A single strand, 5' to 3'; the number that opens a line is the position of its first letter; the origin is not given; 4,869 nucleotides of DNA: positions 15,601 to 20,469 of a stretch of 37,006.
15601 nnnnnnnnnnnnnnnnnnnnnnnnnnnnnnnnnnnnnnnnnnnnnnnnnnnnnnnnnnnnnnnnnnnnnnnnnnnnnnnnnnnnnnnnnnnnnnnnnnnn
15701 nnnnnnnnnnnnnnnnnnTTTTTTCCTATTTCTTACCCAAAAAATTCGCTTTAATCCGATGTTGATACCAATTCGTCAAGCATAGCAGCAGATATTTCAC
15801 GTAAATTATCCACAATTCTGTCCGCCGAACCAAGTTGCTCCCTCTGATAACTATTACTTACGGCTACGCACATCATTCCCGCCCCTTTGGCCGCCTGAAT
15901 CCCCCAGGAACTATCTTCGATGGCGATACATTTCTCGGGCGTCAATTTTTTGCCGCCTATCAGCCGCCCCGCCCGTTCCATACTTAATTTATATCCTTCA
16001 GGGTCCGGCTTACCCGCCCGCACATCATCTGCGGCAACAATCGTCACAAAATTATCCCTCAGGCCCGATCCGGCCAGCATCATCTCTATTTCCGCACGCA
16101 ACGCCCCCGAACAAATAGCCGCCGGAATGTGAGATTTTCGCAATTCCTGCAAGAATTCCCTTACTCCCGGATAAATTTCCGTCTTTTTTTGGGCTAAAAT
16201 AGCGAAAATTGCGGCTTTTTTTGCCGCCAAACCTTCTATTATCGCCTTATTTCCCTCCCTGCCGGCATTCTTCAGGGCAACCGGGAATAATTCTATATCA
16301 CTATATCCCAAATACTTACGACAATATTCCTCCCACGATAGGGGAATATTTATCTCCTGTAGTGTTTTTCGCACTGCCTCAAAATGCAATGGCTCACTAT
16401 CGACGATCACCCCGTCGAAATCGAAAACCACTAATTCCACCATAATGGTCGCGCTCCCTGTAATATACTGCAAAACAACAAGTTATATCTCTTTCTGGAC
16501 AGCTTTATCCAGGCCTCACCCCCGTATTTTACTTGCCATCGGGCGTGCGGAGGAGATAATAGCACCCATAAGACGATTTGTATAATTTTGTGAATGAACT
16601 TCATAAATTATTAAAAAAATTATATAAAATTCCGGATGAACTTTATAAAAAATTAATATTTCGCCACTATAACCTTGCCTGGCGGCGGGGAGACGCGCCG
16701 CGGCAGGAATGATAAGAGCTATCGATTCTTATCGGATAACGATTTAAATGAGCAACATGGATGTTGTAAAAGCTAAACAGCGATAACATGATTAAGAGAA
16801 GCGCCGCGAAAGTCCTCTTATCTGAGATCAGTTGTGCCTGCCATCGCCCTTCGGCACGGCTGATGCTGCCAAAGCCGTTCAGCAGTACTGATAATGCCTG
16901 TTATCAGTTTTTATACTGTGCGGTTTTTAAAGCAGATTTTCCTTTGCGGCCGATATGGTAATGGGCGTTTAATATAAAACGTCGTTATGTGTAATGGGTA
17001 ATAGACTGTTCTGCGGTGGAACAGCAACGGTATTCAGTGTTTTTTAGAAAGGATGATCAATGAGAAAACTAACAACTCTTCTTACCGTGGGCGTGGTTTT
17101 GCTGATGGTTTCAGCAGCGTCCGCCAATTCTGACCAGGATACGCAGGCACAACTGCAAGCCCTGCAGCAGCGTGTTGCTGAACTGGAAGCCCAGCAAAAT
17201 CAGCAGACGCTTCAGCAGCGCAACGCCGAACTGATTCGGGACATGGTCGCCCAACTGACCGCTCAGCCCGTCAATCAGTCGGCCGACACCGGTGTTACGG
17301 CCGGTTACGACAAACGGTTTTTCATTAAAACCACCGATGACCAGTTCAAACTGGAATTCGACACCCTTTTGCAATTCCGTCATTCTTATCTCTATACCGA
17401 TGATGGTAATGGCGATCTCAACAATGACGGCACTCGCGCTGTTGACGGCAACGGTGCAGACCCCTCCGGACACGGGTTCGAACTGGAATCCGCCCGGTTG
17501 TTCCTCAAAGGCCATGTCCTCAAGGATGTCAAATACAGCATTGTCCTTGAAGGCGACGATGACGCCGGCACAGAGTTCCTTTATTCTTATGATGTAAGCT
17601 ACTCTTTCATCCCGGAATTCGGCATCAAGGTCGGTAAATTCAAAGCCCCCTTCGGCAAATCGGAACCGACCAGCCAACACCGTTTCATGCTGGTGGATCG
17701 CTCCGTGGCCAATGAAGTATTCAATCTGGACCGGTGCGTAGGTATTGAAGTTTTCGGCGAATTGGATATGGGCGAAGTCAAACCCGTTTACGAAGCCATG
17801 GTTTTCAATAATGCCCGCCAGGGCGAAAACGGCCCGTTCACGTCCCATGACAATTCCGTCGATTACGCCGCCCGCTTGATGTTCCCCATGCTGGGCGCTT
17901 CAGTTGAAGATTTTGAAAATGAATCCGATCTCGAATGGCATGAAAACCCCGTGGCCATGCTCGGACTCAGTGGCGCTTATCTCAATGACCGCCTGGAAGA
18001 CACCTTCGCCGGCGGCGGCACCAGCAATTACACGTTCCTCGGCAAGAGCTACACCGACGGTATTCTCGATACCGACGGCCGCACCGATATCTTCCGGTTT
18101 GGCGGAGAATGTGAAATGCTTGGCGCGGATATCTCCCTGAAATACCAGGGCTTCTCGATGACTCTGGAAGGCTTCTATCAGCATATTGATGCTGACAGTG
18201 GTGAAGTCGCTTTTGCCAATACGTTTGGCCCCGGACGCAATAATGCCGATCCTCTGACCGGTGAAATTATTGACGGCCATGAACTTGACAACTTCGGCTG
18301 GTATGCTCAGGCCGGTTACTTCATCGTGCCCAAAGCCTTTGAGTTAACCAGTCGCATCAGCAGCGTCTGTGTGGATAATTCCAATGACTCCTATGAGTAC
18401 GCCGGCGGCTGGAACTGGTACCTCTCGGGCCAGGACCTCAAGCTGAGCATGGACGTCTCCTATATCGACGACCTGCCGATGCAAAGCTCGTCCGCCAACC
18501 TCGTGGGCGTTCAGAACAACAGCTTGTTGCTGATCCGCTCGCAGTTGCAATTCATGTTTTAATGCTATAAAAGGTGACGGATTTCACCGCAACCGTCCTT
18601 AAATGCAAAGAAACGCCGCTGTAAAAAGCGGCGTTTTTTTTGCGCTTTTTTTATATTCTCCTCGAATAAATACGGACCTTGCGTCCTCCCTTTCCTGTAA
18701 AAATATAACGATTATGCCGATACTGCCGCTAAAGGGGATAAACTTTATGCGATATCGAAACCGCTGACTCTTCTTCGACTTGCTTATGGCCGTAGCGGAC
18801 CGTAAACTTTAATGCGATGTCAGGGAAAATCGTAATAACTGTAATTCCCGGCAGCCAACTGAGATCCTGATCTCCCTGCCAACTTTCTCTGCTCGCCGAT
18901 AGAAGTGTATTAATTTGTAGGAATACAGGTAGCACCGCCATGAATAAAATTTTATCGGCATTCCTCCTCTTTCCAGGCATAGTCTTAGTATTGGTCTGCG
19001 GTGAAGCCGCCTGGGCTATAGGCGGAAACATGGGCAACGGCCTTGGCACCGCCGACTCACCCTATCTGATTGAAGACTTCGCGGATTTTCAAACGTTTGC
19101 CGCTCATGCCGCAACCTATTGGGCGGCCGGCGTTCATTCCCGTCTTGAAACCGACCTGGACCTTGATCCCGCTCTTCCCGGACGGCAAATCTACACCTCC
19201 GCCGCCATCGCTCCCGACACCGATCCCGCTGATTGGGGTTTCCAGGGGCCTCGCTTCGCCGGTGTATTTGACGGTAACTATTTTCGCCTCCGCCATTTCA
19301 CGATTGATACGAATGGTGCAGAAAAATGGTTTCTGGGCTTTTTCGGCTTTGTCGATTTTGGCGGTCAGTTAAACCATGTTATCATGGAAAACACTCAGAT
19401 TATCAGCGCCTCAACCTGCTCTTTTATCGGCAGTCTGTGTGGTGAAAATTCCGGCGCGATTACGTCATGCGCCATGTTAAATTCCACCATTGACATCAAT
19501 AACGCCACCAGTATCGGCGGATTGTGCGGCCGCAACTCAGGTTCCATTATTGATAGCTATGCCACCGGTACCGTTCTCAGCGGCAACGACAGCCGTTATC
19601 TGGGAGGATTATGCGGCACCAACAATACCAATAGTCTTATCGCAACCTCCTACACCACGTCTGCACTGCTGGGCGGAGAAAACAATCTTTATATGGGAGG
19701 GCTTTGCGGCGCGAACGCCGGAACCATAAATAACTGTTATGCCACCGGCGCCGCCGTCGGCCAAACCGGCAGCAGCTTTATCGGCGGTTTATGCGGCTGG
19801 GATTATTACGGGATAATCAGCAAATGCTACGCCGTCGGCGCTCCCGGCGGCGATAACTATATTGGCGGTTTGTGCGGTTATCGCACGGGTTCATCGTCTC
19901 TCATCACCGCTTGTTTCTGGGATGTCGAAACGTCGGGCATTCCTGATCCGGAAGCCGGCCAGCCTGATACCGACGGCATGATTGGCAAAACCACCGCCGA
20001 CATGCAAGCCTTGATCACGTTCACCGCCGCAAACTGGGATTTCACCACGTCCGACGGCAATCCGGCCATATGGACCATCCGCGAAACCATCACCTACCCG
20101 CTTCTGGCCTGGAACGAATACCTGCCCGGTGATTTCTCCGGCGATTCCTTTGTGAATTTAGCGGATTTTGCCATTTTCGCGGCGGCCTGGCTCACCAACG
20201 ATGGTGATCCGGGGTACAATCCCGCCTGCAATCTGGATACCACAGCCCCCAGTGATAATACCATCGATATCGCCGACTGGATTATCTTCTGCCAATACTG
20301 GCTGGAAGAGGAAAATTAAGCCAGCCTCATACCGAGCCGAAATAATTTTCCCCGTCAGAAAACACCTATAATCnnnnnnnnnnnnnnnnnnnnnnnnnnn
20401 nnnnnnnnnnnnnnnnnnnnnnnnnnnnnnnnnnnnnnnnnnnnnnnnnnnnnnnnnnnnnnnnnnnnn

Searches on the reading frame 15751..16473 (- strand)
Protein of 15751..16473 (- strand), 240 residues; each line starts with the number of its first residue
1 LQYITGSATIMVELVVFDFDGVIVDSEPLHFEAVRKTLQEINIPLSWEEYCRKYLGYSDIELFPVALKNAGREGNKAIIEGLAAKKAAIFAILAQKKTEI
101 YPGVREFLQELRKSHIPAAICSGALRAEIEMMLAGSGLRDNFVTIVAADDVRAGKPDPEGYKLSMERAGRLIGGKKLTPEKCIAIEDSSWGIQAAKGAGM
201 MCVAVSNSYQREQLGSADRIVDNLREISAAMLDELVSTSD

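Call 4: search_protein_families(library=pfam, proteins=[window:15751-16473:-], max_evalue=0.01)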
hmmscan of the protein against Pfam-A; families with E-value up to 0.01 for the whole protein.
window:15751-16473:- (240 aa): 6 families
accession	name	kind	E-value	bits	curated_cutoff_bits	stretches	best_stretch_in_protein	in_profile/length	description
PF13419.12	HAD_2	-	2.2e-33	116.3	23.8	1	15-205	1-178/178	Haloacid dehalogenase-like hydrolase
PF00702.32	Hydrolase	-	1.9e-29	103.9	26.4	1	13-199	2-191/191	haloacid dehalogenase-like hydrolase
PF12710.13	HAD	-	6e-09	37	27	1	15-152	1-133/189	haloacid dehalogenase-like hydrolase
PF13242.12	Hydrolase_like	-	0.00017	21.9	22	1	153-226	2-74/75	HAD-hyrolase-like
PF13344.12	Hydrolase_6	-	0.00021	21.7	27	0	97-122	12-37/101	Haloacid dehalogenase-like hydrolase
PF06888.18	Put_Phosphatase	-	0.0099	15.8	27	0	96-146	68-120/234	Putative Phosphatase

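Call 25: search_protein_families(library=ncbifam, proteins=[window:15751-16473:-], max_evalue=0.001)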
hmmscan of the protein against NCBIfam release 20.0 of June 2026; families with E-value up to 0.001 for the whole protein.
window:15751-16473:- (240 aa): 32 families (the best 25 are shown)
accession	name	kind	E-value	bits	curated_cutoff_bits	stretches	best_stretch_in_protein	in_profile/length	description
TIGR02009.1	PGMB-YQAB-SF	subfamily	6e-36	124.4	153.35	1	15-205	4-186/186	beta-phosphoglucomutase family hydrolase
TIGR01990.1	bPGM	equivalog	1.7e-31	109.6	189.4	1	14-206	3-187/187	beta-phosphoglucomutase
NF009695.0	PRK13222.1-2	equivalog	1.7e-23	83.3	225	1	11-231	5-222/226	phosphoglycolate phosphatase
TIGR01449.2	PGP_bact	equivalog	2.5e-22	79.5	180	1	15-228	1-210/213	phosphoglycolate phosphatase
NF008087.0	PRK10826.1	equivalog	2.7e-22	79.5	191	1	10-230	5-218/222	hexitol phosphatase HxpB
NF053653.1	InDiPhoBT2121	equivalog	4.5e-22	78.7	245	1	14-207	3-188/216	inorganic diphosphatase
NF009697.0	PRK13222.1-4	equivalog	1.6e-20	73.5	327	1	12-210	7-198/232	phosphoglycolate phosphatase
NF008000.0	PRK10725.1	equivalog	2.6e-19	70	215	1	15-205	8-185/188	fructose-1-phosphate/6-phosphogluconate phosphatase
NF009698.0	PRK13223.1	equivalog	1.6e-18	66.9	466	1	9-231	10-229/272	phosphoglycolate phosphatase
TIGR01509.1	HAD-SF-IA-v3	subfamily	2e-17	63.8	29.4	1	85-205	51-154/154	HAD-IA family hydrolase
NF046057.1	bifunc_MtlD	equivalog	2.6e-16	59.2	800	1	11-207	6-193/683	bifunctional mannitol-1-phosphate dehydrogenase/phosphatase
NF009804.0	PRK13288.1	equivalog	1.2e-15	57.6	218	1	11-211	2-187/215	pyrophosphatase PpaX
NF008610.0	PRK11587.1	equivalog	1.9e-15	56.8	282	1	101-229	85-205/219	sugar phosphatase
TIGR01422.2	phosphonatase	equivalog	2.7e-14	53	220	1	12-208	1-202/251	phosphonoacetaldehyde hydrolase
NF009694.0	PRK13222.1-1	equivalog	2.8e-14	53.1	415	1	92-230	104-238/252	phosphoglycolate phosphatase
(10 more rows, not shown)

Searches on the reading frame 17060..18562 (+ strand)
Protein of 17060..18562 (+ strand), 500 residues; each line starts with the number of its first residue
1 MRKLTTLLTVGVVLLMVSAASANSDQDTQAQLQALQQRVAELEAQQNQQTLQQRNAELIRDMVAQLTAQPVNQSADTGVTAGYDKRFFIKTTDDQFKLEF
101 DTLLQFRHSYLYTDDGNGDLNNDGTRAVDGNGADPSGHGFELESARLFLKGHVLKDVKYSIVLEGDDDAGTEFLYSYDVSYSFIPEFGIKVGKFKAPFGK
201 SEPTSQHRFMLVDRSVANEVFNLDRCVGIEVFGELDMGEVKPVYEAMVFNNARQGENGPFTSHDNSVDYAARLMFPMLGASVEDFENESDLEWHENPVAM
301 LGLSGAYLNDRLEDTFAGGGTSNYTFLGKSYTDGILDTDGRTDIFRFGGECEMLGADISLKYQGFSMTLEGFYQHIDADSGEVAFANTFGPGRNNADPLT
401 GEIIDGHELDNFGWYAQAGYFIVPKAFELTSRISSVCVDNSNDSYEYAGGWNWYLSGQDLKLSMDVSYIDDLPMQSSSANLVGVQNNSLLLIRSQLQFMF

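Call 4: search_protein_families(library=pfam, proteins=[window:17060-18562:+], max_evalue=0.01)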
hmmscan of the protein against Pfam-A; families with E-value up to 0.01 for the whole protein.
window:17060-18562:+ (500 aa): 1 family
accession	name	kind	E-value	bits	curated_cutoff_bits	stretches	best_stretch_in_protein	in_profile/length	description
PF07396.17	Porin_O_P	-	3.7e-15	56.5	20.9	2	123-277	10-165/370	Phosphate-selective porin O and P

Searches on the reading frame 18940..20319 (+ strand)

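Call 4: search_protein_families(library=pfam, proteins=[window:18940-20319:+], max_evalue=0.01)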
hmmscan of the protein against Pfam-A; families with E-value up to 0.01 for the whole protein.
window:18940-20319:+ (459 aa): 1 family
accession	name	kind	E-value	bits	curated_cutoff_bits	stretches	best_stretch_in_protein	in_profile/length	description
PF07581.17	Glug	-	3.3e-11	43.3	20.5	2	189-212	2-27/28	The GLUG motif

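Call 25: search_protein_families(library=ncbifam, proteins=[window:18940-20319:+], max_evalue=0.001)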
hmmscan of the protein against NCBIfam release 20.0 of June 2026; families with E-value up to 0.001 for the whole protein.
window:18940-20319:+ (459 aa): 0 families
